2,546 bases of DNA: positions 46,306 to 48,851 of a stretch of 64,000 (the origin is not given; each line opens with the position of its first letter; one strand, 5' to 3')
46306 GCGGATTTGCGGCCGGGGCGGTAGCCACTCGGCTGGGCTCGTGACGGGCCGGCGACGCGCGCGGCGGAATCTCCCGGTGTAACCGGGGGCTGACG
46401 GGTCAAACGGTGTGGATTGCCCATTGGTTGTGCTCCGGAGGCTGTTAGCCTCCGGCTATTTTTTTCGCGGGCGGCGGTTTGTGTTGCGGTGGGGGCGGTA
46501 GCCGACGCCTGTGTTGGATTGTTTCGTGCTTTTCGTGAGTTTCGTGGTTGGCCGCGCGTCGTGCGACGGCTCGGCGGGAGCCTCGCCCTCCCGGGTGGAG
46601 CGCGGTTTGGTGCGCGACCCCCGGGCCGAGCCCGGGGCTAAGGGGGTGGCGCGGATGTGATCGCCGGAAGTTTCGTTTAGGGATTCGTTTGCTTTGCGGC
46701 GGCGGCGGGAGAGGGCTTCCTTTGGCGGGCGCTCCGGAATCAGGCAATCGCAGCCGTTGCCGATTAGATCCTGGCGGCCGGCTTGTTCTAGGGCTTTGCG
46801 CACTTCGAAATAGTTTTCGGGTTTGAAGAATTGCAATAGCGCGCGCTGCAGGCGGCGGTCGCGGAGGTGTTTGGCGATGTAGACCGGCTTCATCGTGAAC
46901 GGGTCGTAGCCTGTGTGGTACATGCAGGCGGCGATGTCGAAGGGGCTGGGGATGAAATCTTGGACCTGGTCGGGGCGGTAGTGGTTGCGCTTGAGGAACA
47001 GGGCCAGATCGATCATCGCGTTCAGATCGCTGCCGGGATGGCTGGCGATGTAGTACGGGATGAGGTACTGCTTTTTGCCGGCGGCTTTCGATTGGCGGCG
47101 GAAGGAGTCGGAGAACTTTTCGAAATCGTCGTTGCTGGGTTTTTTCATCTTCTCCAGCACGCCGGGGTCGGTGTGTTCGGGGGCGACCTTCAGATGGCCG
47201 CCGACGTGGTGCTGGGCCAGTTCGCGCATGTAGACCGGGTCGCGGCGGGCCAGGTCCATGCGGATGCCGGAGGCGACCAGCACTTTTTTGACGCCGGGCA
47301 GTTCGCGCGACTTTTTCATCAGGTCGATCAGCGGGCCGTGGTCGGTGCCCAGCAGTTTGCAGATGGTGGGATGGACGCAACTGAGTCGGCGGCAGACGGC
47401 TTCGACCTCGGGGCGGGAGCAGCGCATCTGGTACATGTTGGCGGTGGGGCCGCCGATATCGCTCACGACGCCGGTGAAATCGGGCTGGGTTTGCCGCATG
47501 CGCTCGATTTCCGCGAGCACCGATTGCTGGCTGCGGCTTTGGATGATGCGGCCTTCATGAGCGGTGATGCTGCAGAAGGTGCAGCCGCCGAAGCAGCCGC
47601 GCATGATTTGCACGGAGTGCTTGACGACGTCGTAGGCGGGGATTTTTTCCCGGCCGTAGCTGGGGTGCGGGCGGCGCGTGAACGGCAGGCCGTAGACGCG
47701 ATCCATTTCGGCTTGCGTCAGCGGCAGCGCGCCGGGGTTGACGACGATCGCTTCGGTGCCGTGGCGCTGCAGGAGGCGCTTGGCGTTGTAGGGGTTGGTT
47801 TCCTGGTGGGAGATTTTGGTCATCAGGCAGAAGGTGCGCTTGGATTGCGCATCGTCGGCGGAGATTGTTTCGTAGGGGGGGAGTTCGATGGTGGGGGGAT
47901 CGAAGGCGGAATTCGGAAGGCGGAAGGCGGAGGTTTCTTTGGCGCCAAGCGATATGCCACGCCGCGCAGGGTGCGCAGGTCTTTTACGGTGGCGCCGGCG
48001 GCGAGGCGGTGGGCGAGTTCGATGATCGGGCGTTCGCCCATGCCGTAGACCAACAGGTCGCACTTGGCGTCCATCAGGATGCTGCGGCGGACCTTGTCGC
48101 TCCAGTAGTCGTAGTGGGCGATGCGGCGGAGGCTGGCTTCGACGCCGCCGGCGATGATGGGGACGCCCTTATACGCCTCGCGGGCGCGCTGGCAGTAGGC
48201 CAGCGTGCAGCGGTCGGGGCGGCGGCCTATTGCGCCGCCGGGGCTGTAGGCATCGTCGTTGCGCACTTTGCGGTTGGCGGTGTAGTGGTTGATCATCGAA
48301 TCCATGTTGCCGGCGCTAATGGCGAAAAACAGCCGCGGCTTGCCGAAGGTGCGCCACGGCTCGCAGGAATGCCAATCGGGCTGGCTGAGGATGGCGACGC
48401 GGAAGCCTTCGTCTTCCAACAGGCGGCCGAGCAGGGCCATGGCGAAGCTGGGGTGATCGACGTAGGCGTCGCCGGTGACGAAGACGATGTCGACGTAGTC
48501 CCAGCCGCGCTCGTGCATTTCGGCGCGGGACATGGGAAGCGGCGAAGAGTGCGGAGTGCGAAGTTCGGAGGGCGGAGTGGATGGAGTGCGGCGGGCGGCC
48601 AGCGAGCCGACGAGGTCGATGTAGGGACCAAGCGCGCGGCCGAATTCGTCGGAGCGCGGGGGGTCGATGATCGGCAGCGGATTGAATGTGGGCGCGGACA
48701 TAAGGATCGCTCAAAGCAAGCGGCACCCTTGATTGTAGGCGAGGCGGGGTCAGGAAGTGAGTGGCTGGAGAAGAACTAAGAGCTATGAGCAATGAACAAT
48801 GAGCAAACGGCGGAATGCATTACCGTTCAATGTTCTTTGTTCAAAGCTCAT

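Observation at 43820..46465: Lower-GC accessory islet: higBA-like TA pair plus an orphan HEPN-motif gene, a candidate uncharacterised defence module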

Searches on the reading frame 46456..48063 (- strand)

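Call 3: search_protein_families(library=pfam, proteins=[window:46456-48063:-], max_evalue=1)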
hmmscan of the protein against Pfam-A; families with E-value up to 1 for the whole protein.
window:46456-48063:- (535 aa): 3 families
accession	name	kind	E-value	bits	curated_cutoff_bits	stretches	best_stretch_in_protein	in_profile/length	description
PF11842.13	DUF3362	-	1.3e-29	103.8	27.6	1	365-480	1-121/151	Domain of unknown function (DUF3362)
PF08497.15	Radical_SAM_N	-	2.8e-21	76.5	25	1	57-150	211-301/301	Radical SAM N-terminal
PF04055.27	Radical_SAM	-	6.5e-08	33.4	29.5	1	152-321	2-136/166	Radical SAM superfamily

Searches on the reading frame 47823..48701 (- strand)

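Call 3: search_protein_families(library=pfam, proteins=[window:47823-48701:-], max_evalue=1)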
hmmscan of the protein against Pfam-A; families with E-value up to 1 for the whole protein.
window:47823-48701:- (292 aa): 2 families
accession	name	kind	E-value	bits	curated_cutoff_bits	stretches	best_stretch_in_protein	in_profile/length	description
PF08497.15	Radical_SAM_N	-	1.1e-103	347.1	25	1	55-253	2-200/301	Radical SAM N-terminal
PF02310.24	B12-binding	-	0.0017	18.6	32.1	1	74-105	3-34/121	B12 binding domain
